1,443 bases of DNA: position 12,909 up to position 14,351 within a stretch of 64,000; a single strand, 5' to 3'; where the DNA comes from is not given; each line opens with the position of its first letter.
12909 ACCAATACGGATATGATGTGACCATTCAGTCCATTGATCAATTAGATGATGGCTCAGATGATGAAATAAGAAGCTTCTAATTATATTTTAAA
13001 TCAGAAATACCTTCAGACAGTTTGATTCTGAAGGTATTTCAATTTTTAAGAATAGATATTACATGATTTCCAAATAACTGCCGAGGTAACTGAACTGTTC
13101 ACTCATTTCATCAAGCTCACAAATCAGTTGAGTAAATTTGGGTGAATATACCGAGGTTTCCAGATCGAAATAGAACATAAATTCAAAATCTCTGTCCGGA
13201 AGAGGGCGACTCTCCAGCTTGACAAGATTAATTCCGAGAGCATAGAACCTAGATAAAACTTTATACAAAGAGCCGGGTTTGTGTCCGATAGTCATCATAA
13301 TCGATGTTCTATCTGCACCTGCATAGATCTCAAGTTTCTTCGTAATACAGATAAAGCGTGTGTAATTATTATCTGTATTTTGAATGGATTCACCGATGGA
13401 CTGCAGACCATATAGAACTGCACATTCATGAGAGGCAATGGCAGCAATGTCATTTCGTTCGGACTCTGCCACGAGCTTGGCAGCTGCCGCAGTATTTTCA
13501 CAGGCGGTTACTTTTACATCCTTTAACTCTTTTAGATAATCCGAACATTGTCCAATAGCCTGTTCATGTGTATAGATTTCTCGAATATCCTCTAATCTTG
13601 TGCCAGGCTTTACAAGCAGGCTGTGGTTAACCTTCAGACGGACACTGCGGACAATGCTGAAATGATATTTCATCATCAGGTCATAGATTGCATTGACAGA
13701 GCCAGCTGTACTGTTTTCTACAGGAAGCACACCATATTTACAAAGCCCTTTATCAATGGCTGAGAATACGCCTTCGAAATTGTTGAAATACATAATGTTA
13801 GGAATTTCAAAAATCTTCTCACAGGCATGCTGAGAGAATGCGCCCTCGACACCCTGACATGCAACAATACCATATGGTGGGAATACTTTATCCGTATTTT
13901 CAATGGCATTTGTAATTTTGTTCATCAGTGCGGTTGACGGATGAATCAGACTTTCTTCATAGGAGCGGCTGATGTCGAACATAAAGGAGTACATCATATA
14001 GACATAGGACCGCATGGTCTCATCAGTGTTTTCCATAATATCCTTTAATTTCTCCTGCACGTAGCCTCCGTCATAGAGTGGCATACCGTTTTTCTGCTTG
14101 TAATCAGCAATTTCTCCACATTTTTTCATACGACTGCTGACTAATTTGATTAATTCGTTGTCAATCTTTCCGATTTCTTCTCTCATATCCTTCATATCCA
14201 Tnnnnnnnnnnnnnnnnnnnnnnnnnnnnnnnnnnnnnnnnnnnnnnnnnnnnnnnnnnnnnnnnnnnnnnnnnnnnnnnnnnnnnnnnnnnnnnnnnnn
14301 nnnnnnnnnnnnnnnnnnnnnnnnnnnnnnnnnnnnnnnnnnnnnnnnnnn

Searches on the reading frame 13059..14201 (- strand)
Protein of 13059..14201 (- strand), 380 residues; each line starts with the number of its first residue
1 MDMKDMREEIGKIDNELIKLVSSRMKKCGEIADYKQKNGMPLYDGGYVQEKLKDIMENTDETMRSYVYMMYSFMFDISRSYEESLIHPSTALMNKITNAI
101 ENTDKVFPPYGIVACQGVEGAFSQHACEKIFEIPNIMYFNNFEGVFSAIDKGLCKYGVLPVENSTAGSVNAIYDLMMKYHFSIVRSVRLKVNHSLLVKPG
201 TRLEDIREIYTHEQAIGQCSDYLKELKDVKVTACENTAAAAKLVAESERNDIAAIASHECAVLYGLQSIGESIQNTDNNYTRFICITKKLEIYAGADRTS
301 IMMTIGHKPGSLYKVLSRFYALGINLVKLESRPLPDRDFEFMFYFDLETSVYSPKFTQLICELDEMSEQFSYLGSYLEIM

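Call 6: search_protein_families(library=pfam, proteins=[window:13059-14201:-])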
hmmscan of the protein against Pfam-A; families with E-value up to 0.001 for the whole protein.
window:13059-14201:- (380 aa): 3 families
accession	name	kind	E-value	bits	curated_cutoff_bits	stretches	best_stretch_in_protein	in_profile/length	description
PF00800.23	PDT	-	2.4e-58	197.4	25.2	1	113-289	1-179/181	Prephenate dehydratase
PF01817.26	CM_2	-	1.9e-13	50.9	27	1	6-83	1-80/80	Chorismate mutase type II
PF01842.31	ACT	-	0.00052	20.2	27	0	308-347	10-48/66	ACT domain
